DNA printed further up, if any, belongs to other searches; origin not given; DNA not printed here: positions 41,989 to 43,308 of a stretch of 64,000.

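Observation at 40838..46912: Translationally coupled five-gene operon of unknown function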

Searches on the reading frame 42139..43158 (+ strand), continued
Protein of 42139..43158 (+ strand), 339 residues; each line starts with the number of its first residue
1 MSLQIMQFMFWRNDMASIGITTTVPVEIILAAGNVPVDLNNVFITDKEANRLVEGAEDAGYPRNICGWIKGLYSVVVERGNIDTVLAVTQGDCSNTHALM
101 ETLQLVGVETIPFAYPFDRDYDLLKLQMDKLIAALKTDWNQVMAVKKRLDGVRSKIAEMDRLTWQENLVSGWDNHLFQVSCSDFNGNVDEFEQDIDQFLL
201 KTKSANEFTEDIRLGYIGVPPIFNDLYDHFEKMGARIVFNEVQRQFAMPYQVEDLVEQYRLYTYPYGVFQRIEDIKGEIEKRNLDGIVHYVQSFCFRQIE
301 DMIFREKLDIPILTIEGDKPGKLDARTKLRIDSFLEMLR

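Call 32: find_related_loci(query=A2, collection=genome_contigs, flank=8000)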
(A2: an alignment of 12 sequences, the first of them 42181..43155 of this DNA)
Query A2 (325 aa) in genome_contigs; peptide patterns used: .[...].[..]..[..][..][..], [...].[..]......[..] (x = any residue, [..] = any of these).
599 stretches matched a pattern (row limit reached: there are more); 584 encode a relative of the query (tblastn E <= 1e-3); the best 80 are kept; 80 distinct loci.
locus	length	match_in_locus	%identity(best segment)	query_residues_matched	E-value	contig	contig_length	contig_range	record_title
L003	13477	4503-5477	97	1-325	0e+0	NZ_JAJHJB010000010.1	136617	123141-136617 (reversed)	Pelosinus baikalensis strain Bkl1 NODE_10_length_136617_cov_72.307838, whole genome shotgun sequence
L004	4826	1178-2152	97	1-325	0e+0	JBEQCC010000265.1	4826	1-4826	MAG: Pelosinus sp. isolate 05_S201.semibin_refined.005_sub NODE_10613_length_4826_cov_1.156203:0-4826, whole genome shot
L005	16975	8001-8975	85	1-325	0e+0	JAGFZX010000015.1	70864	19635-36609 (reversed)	MAG: Bacillota bacterium isolate CTSoil_075 scaffold_18, whole genome shotgun sequence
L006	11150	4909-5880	86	1-324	0e+0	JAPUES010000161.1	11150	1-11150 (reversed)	MAG: Sporomusaceae bacterium isolate labscale reactor_MAG31 NODE_3806_length_11150_cov_7.195584, whole genome shotgun se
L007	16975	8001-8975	76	1-325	2e-176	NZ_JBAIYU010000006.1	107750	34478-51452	Dendrosporobacter sp. 1207_IL3150 NODE_15_length_107750_cov_43.373219, whole genome shotgun sequence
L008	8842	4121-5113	74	1-325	1e-172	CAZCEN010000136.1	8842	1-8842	MAG TPA_asm: uncultured Sporomusaceae bacterium isolate binchicken_co158_163 genome assembly, contig: NODE_6693_length_8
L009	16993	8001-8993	73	1-325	4e-170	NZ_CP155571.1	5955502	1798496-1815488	Sporomusa acidovorans DSM 3132 chromosome, complete genome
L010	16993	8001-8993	73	1-325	4e-169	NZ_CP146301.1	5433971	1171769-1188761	Sporomusa ovata DSM 2662 chromosome, complete genome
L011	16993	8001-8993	72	1-325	2e-167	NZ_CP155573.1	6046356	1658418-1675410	Sporomusa silvacetica DSM 10669 chromosome, complete genome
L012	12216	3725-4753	71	1-324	1e-165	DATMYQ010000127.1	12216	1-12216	MAG TPA_asm: Patescibacteria group bacterium isolate SMAG_U13152 k141_13665, whole genome shotgun sequence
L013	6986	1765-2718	70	7-324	8e-162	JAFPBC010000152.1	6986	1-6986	MAG: Selenomonadales bacterium isolate RGIG982 Dairy_cattle_Rectum.Co__c1790343, whole genome shotgun sequence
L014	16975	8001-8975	69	1-325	1e-158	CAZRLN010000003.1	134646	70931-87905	MAG TPA_asm: uncultured Veillonellaceae bacterium isolate SRP216815_co1_133 genome assembly, contig: NODE_155_length_134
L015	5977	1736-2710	69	1-325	3e-159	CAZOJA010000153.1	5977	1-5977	MAG TPA_asm: uncultured Veillonellaceae bacterium isolate binchicken_co41_50 genome assembly, contig: NODE_13586_length_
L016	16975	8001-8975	68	1-325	8e-158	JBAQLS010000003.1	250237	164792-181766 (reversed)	MAG: Carboxydocellales bacterium isolate MFD12068_ilm_asm_bin15 k127_30883, whole genome shotgun sequence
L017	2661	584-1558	68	1-325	3e-167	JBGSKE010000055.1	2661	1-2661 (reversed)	MAG: Negativicutes bacterium isolate JTS-AC173 k141_1975879, whole genome shotgun sequence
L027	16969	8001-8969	64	3-325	5e-150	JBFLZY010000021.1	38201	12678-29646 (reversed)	MAG: Bacillota bacterium isolate MAG124 MAG124_21, whole genome shotgun sequence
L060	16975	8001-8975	59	1-325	5e-142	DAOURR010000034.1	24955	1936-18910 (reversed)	MAG TPA_asm: Pelotomaculum sp. isolate CSMAG_525 CSMAG_525_k127_93626_length_24955_cov_17.9774, whole genome shotgun seq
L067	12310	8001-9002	61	1-325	3e-141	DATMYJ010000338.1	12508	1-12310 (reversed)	MAG TPA_asm: Desulfitobacteriaceae bacterium isolate SMAG_U13143 k141_29121, whole genome shotgun sequence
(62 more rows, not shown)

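Call 36: search_solved_structures(query=A1, max_evalue=0.1, show_alignments=3)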
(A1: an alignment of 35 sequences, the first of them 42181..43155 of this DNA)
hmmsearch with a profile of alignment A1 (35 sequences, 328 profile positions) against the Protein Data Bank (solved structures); distinct sequences matched with E-value up to 0.1: 5.
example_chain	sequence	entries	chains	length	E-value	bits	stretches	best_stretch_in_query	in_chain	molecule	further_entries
7yyl_C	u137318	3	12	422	2.6e-17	66.1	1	40-324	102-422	Dehydratase family protein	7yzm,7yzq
6eno_A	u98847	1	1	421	7.2e-17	64.7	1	40-323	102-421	Dehydratase family protein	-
3o3m_B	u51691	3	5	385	2e-13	53.4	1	47-324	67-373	beta subunit 2-hydroxyacyl-CoA dehydratase | beta-subunit 2-hydroxyacyl-CoA dehydratase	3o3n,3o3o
8s02_B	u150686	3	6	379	9.3e-05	24.9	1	135-326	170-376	BzdN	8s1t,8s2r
9g87_A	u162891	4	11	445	0.0016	20.8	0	189-325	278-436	3-methylbenzoyl-CoA reductase beta subunit MbdO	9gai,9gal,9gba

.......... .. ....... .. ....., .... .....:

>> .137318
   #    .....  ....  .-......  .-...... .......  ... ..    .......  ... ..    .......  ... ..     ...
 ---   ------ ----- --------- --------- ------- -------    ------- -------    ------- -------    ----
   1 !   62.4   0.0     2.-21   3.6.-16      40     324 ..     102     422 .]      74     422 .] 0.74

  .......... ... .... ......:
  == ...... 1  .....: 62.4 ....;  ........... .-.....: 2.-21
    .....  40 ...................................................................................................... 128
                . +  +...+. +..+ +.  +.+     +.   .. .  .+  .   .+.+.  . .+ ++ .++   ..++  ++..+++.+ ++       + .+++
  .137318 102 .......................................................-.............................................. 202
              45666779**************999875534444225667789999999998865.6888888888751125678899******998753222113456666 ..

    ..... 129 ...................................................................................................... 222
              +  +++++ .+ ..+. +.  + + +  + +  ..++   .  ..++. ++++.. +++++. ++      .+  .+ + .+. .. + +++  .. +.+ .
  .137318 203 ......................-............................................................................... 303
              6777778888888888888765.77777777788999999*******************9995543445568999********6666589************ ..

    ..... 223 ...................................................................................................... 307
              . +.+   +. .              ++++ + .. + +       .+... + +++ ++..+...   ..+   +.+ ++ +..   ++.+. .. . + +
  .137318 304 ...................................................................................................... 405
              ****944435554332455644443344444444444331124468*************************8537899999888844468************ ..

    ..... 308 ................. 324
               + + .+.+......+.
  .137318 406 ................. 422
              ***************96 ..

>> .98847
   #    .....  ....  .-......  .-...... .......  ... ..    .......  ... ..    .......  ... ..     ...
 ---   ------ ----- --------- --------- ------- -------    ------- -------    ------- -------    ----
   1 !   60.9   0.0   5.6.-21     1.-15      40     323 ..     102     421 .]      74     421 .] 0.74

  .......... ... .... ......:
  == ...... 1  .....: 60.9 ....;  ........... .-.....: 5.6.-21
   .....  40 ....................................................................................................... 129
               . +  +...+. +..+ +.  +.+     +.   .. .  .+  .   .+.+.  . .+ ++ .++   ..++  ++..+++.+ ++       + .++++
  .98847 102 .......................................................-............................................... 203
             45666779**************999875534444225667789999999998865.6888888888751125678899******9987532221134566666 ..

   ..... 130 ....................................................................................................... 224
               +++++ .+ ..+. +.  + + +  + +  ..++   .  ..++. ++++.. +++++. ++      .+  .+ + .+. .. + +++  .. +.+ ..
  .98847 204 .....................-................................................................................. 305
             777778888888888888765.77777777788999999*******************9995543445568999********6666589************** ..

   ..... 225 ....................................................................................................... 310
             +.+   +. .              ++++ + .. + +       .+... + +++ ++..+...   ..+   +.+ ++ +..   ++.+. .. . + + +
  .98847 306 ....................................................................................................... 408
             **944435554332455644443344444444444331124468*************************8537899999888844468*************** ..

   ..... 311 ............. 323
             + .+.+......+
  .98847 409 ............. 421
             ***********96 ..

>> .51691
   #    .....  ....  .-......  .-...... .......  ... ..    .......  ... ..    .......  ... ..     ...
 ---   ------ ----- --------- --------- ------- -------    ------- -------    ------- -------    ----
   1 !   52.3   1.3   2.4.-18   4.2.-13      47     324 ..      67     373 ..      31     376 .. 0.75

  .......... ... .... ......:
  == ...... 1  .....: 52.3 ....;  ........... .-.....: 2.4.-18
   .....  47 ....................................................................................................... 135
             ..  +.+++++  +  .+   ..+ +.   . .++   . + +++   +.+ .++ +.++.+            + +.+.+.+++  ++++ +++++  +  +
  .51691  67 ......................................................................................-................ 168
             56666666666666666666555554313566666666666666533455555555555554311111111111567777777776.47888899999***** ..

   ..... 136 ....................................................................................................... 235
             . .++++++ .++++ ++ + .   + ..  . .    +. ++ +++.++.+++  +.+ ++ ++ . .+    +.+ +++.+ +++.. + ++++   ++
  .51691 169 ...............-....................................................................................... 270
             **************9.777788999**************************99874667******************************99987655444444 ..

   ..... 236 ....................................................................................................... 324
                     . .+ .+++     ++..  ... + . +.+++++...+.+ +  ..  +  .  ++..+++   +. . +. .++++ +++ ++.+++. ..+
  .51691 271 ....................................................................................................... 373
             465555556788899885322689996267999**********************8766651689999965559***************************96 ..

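Call 47: search_protein_families(library=pfam, proteins=[L060:9788-10561:+, L067:9097-10479:+], max_evalue=0.001)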
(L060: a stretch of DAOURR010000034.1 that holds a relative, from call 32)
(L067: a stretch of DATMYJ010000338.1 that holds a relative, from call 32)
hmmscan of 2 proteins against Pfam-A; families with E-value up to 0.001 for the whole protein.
L060:9788-10561:+ (258 aa): 2 families
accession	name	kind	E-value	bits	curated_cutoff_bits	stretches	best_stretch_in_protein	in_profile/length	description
PF12706.13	Lactamase_B_2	-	1.8e-17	64.1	27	1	32-226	2-200/200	Beta-lactamase superfamily domain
PF00753.33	Lactamase_B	-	1.1e-09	38.9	22.7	1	18-187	3-168/196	Metallo-beta-lactamase superfamily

L067:9097-10479:+ (461 aa): 1 family
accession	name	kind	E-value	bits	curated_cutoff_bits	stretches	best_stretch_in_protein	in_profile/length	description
PF07287.17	AtuA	-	4.9e-22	78.8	22.8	2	98-214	86-207/437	Acyclic terpene utilisation family protein AtuA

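Call 62: search_protein_families(library=ncbifam, proteins=[L060:9788-10561:+, L067:9097-10479:+], max_evalue=0.001)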
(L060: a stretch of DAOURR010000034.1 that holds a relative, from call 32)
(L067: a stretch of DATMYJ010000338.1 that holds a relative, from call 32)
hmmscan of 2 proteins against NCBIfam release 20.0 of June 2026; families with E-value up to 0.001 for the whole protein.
L060:9788-10561:+ (258 aa): 11 families
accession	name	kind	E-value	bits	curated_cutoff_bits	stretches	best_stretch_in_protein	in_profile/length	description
NF041851.1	cyc_nuc_deg_phdiest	equivalog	7.4e-35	120.5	400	1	4-255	2-250/253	cyclic nucleotide-degrading phosphodiesterase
NF000801.0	PRK00055.1-3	equivalog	1.8e-29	102.8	252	2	160-255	204-300/307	ribonuclease Z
TIGR02651.1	RNase_Z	equivalog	3.3e-27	95.3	292.95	2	160-255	201-299/302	ribonuclease Z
NF000805.0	PRK00055.2-3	equivalog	9.9e-27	94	416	2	152-254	193-296/307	ribonuclease Z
NF000804.0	PRK00055.2-1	equivalog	1.4e-16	60.5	402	1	167-257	207-298/306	ribonuclease Z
NF041257.1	GntH_guanitoxin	equivalog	2.2e-14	53.1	333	1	5-103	15-114/374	guanitoxin biosynthesis MBL fold metallo-hydrolase GntH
NF002558.0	PRK02126.1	subfamily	5.6e-13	48.6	315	1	172-233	258-320/345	ribonuclease Z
NF000806.0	PRK00055.2-4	equivalog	3.6e-12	46.1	363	1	3-249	2-267/280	ribonuclease Z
NF000800.0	PRK00055.1-1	equivalog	1.9e-09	37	398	1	159-232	203-277/305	ribonuclease Z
TIGR02649.1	true_RNase_BN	exception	7.6e-06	25.1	563.7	1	160-233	203-277/304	ribonuclease BN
TIGR03307.1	PhnP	equivalog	7.3e-05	22.2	272.25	1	20-77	37-90/249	phosphonate metabolism protein PhnP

L067:9097-10479:+ (461 aa): 0 families

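Call 67: list_cluster_members(proteins=[P0121, P0122, P0123, P0125, P0126, P0128, P0130, P0131, P0149, P0160])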
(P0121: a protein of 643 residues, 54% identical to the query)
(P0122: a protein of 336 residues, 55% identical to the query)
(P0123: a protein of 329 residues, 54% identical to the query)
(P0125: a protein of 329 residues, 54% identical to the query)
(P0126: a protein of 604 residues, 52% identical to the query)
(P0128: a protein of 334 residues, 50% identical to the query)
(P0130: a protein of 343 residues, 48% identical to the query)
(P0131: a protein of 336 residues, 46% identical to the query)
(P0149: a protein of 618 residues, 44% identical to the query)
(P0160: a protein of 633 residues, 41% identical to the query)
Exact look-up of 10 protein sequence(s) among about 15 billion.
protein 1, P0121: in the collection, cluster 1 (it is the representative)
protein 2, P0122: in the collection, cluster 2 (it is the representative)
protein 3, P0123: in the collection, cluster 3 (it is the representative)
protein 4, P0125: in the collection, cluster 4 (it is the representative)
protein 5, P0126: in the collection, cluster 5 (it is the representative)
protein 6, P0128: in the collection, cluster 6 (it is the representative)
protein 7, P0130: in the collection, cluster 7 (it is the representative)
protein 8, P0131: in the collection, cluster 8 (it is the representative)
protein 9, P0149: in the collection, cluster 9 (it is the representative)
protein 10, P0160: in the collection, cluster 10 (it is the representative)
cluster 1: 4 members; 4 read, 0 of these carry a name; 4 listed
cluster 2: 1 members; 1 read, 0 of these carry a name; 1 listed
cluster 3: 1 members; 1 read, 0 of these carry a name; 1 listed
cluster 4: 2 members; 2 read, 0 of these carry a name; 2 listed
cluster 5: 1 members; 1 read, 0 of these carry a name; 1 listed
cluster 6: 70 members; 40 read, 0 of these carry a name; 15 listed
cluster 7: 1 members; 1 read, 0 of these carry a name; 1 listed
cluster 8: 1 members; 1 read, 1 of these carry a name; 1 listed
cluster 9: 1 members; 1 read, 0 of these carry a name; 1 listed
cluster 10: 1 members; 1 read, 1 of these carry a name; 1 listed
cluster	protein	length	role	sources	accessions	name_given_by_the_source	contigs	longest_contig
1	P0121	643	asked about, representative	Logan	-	-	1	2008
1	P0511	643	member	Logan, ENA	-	-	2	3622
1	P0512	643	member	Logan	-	-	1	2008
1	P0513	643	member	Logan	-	-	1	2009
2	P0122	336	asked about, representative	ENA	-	-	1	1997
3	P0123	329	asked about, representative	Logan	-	-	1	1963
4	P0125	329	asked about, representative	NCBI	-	-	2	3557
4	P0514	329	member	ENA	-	-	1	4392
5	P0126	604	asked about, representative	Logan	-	-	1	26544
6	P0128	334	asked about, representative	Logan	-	-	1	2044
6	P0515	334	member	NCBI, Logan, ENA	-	-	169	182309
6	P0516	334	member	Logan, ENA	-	-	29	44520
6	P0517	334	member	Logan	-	-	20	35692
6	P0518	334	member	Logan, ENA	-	-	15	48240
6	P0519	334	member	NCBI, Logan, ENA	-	-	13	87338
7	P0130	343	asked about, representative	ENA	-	-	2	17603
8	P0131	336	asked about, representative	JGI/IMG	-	benzoyl-CoA reductase/2-hydroxyglutaryl-CoA dehydratase subunit BcrC/BadD/HgdB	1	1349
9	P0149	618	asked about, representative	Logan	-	-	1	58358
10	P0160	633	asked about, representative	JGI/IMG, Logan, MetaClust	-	\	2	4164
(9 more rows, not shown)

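Call 68: find_encoding_contigs(protein=P0149, flank=8000, max_places=2)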
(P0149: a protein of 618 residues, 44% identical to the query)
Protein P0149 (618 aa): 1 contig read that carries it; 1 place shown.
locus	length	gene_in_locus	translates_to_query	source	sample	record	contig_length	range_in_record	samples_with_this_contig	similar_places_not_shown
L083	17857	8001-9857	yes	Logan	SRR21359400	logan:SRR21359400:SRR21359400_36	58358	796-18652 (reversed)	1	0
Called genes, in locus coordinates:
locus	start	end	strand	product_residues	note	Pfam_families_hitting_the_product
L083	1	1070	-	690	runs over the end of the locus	PF00395:SLH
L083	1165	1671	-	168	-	-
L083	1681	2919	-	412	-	-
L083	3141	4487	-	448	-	PF00082:Peptidase_S8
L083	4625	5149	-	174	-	PF00027:cNMP_binding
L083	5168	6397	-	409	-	PF00520:Ion_trans, PF07885:Ion_trans_2, PF22614:Slo-like_RCK, PF02254:TrkA_N, PF03493:BK_channel_a (faint)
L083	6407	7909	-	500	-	PF00753:Lactamase_B, PF16661:Lactamase_B_6, PF12706:Lactamase_B_2 (weak), PF10996:Beta-Casp, PF07521:RMMBL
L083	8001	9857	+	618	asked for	PF06050:HGD-D, PF01869:BcrAD_BadFG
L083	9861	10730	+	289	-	PF00795:CN_hydrolase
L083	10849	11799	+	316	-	PF00515:TPR_1 (faint), PF07719:TPR_2 (faint), PF13174:TPR_6 (faint), PF13176:TPR_7 (faint), PF13414:TPR_11 (faint), PF13432:TPR_16 (weak), PF13424:TPR_12 (weak), PF13181:TPR_8 (weak), +4 more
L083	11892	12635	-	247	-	-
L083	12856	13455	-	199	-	PF21176:RecR_HhH, PF02132:RecR_ZnF, PF01751:Toprim (weak), PF13662:Toprim_4, PF21175:RecR_C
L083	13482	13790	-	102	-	PF02575:YbaB_DNA_bd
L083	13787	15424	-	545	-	PF13191:AAA_16 (weak), PF13177:DNA_pol3_delta2, PF00004:AAA, PF07728:AAA_5 (weak), PF21960:RCF1-5-like_lid, PF22608:DNAX_ATPase_lid, PF12169:DNA_pol3_gamma3, PF20964:DnaX_C, +2 more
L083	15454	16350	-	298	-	PF02195:ParB_N, PF17762:HTH_ParB, PF23552:ParB_C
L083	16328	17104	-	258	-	PF00142:Fer4_NifH (weak), PF01656:CbiA, PF02374:ArsA_ATPase (faint), PF06564:CBP_BcsQ, PF09140:MipZ, PF10609:ParA, PF13614:AAA_31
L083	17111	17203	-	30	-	-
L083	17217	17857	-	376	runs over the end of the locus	PF23381:Beta-prop_IFT122_1st, PF24814:WD40_Prp19 (weak), PF25174:Beta-prop_THOC3, PF23414:Beta-prop_EML_2, PF24796:WDR55 (weak), PF25175:Beta-prop_WDR5, PF23393:Beta-prop_WDR90_POC16_2nd (weak), PF25175:Beta-prop_WDR5, +17 more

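Call 69: find_encoding_contigs(protein=P0126, flank=7000, max_places=2)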
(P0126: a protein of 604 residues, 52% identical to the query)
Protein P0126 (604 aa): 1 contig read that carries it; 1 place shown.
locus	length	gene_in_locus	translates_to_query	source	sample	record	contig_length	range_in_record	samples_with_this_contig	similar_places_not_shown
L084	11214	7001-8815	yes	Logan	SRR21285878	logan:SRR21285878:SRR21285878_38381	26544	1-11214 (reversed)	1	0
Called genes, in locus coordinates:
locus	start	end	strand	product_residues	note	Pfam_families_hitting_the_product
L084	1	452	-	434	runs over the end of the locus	PF13638:PIN_4, PF13245:AAA_19 (faint), PF02562:PhoH, PF13604:AAA_30 (faint), PF13401:AAA_22 (weak)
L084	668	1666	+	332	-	PF11858:DUF3378, PF01351:RNase_HII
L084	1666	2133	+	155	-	PF01668:SmpB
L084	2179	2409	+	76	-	-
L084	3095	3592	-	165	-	-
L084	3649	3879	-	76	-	PF01037:AsnC_trans_reg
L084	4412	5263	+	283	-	PF01520:Amidase_3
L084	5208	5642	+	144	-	PF01242:PTPS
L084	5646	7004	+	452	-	PF02568:ThiI (faint), PF06508:QueC, PF04055:Radical_SAM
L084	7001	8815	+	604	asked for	PF06050:HGD-D, PF01869:BcrAD_BadFG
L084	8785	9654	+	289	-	PF05681:Fumerase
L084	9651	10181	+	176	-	PF05683:Fumerase_C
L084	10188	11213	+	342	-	?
